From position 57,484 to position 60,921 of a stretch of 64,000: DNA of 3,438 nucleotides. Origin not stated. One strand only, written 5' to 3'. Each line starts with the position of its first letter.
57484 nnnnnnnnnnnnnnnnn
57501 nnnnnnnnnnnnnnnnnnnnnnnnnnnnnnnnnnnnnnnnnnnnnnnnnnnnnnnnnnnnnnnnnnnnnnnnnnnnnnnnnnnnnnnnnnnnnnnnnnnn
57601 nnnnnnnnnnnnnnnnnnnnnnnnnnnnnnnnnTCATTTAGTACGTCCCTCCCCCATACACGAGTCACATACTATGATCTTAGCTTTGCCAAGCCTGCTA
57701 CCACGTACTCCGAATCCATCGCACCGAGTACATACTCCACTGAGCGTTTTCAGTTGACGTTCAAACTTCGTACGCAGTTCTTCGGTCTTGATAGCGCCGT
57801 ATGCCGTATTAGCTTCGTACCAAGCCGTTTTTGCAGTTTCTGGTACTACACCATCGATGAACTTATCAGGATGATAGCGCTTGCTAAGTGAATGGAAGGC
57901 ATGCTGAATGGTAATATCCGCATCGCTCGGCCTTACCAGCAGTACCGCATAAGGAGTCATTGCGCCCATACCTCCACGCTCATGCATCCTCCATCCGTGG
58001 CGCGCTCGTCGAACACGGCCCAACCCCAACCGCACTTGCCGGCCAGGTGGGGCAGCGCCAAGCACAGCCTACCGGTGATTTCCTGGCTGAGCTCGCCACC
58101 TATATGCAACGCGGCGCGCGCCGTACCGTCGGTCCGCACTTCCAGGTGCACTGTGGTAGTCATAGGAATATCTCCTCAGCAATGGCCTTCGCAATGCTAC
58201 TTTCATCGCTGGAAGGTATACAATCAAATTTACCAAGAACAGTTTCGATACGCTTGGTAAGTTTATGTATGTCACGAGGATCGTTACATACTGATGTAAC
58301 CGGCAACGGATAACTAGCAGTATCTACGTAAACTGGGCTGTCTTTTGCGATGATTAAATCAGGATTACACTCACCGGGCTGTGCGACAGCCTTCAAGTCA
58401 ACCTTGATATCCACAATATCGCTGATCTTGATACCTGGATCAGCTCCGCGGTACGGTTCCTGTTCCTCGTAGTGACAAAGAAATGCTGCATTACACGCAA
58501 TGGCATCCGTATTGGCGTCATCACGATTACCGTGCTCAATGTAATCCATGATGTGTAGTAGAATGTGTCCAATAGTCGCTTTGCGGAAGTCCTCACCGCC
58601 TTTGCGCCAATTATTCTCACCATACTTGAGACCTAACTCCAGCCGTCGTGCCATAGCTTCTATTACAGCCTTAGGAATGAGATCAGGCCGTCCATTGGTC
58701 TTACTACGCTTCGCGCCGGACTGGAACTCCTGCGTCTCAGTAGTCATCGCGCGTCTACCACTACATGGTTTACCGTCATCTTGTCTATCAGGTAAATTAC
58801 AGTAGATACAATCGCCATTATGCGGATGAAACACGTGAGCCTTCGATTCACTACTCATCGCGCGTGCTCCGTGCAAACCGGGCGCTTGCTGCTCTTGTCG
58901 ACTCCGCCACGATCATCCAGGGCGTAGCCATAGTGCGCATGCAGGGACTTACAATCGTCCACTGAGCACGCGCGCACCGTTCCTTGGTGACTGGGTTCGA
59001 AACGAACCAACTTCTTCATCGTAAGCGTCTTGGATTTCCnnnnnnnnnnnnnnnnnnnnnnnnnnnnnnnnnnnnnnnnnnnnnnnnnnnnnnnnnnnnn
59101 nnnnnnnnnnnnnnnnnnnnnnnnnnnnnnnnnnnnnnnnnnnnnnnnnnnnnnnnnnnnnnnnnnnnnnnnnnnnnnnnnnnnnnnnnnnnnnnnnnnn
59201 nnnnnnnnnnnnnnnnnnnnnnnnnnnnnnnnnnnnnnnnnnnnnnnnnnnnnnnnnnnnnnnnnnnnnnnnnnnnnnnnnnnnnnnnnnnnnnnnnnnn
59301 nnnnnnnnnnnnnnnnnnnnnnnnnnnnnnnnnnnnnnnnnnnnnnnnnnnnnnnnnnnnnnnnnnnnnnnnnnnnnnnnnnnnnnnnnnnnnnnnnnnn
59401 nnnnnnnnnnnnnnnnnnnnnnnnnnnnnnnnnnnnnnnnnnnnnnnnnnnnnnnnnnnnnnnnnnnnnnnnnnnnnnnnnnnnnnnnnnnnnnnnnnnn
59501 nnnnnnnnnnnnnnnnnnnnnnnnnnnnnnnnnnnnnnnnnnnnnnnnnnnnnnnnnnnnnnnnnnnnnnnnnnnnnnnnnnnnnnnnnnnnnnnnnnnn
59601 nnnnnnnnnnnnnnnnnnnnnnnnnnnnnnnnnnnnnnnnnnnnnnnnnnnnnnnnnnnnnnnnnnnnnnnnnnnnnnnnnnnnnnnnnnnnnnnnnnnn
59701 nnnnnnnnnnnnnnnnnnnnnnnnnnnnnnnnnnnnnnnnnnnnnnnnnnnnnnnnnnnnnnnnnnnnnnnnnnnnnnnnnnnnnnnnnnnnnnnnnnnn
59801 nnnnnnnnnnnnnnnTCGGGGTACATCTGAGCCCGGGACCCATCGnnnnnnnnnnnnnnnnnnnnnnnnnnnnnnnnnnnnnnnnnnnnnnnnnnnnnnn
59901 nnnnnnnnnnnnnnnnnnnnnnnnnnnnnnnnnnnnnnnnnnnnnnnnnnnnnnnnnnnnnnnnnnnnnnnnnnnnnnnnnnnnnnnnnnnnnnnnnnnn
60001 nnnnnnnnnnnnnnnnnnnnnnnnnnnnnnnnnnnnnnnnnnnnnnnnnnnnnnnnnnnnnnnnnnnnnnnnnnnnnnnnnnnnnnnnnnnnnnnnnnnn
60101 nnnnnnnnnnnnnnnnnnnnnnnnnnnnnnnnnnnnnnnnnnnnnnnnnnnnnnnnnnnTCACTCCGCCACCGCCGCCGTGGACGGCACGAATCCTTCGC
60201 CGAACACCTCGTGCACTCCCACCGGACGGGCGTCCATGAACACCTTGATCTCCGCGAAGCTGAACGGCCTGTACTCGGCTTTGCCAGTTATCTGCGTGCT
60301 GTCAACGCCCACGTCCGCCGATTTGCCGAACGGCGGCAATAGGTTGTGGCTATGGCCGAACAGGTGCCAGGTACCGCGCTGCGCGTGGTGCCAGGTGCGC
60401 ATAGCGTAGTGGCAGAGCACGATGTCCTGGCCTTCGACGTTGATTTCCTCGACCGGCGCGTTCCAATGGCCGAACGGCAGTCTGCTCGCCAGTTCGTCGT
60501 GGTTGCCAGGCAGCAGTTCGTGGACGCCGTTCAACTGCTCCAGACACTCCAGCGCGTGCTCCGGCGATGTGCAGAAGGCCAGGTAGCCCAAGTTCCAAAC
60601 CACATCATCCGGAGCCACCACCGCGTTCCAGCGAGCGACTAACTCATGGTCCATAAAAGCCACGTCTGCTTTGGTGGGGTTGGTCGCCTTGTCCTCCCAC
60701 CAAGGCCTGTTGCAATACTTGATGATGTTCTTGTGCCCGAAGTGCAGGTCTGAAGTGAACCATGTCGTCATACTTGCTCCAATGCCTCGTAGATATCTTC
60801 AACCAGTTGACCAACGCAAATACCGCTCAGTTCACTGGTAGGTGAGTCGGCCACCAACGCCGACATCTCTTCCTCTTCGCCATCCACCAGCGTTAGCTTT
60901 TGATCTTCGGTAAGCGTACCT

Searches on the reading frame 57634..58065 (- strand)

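Call 30: search_protein_families(library=phrogs, proteins=[window:57634-58065:-], max_evalue=0.001)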
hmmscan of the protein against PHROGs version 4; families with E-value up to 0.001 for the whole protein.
window:57634-58065:- (143 aa): 1 family
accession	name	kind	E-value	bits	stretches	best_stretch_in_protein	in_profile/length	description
phrog_14336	-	unknown function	9.3e-07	29.5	1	35-104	3-68/363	-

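Call 81: search_protein_families(library=pfam, proteins=[window:57634-58065:-], max_evalue=0.01)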
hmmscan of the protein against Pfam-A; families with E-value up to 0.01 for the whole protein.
window:57634-58065:- (143 aa): 1 family
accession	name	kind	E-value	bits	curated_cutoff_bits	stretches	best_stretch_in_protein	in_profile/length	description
PF00226.36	DnaJ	-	3.8e-07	30.5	27.8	1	38-101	2-62/63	DnaJ domain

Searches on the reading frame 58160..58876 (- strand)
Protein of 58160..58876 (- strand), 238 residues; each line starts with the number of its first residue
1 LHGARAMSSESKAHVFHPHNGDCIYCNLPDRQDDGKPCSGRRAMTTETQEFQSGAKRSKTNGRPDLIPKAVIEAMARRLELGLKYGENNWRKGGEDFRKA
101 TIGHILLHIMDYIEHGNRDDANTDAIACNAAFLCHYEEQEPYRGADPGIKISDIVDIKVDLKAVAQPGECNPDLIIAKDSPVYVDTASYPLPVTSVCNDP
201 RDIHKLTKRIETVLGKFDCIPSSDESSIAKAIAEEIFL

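Call 3: search_protein_families(library=pfam, proteins=[window:58160-58876:-], max_evalue=0.01)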
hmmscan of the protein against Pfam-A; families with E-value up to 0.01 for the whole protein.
window:58160-58876:- (238 aa): 1 family
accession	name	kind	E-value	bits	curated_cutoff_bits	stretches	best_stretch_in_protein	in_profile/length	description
PF18909.5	dGTP_diPhyd_N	-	1.3e-11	44.8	27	1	53-140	3-93/99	dATP/dGTP diphosphohydrolase, N-terminal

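Call 7: search_protein_families(library=ncbifam, proteins=[window:58160-58876:-], max_evalue=0.01)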
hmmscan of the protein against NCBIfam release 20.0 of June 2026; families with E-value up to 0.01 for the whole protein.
window:58160-58876:- (238 aa): 0 families

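Call 8: search_protein_families(library=phrogs, proteins=[window:58160-58876:-], max_evalue=0.001)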
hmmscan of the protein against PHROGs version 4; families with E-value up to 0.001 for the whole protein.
window:58160-58876:- (238 aa): 4 families
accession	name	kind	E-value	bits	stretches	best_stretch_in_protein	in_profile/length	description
phrog_18716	-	unknown function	8.2e-09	36.7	1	46-141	6-101/114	-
phrog_801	-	DNA, RNA and nucleotide metabolism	1.1e-08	36.2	1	41-141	84-191/476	dATP / dGTP pyrophosphohydrolase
phrog_16254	-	unknown function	0.00017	22.1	1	52-160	17-128/377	-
phrog_31336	-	unknown function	0.00036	20.5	1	48-133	259-340/359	-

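Call 44: search_dna_similar(query=window:58160-58876:-, collection=phages, mode=protein, max_rows=30, max_evalue=0.001)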
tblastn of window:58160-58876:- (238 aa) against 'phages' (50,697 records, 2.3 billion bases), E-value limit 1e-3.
Records with a match: 1; places in all: 1; records where one place covers at least 80% of the query: 0.
Best place of each record, by identity: <60% 1.
By first word of the organism name: Phage 1.
By host as written in the record: - 1.
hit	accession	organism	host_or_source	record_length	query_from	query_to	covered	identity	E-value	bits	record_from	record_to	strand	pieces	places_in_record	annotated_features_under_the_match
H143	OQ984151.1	Phage C75C1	-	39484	51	93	18%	50.0%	7e-4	46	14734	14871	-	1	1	hypothetical protein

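Call 69: search_solved_structures(query=window:58160-58876:-, max_evalue=1, show_alignments=2)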
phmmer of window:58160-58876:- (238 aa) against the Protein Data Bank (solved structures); distinct sequences matched with E-value up to 1: 0.

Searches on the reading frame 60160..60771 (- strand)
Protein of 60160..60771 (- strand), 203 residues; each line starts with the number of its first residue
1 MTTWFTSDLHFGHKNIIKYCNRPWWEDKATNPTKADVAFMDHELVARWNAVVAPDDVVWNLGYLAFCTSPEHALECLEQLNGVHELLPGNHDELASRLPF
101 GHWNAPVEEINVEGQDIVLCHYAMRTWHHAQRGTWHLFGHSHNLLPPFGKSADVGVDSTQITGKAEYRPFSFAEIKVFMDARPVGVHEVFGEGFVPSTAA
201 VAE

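Call 3: search_protein_families(library=pfam, proteins=[window:60160-60771:-], max_evalue=0.01)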
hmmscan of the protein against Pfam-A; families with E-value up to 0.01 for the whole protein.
window:60160-60771:- (203 aa): 0 families

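Call 7: search_protein_families(library=ncbifam, proteins=[window:60160-60771:-], max_evalue=0.01)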
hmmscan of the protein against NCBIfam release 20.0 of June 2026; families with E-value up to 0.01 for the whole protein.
window:60160-60771:- (203 aa): 0 families

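Call 8: search_protein_families(library=phrogs, proteins=[window:60160-60771:-], max_evalue=0.001)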
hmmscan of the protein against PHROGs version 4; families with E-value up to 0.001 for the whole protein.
window:60160-60771:- (203 aa): 1 family
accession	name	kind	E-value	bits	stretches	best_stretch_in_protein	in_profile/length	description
phrog_547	-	other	4.1e-43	148.2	1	1-184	29-204/245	phosphoesterase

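Call 71: search_solved_structures(query=window:60160-60771:-, max_evalue=0.1, show_alignments=1)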
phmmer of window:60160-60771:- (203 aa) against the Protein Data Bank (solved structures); distinct sequences matched with E-value up to 0.1: 1.
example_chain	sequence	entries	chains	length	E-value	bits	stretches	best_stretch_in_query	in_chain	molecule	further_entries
1xm7_A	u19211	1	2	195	0.046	16.4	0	4-123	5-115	hypothetical protein aq_1665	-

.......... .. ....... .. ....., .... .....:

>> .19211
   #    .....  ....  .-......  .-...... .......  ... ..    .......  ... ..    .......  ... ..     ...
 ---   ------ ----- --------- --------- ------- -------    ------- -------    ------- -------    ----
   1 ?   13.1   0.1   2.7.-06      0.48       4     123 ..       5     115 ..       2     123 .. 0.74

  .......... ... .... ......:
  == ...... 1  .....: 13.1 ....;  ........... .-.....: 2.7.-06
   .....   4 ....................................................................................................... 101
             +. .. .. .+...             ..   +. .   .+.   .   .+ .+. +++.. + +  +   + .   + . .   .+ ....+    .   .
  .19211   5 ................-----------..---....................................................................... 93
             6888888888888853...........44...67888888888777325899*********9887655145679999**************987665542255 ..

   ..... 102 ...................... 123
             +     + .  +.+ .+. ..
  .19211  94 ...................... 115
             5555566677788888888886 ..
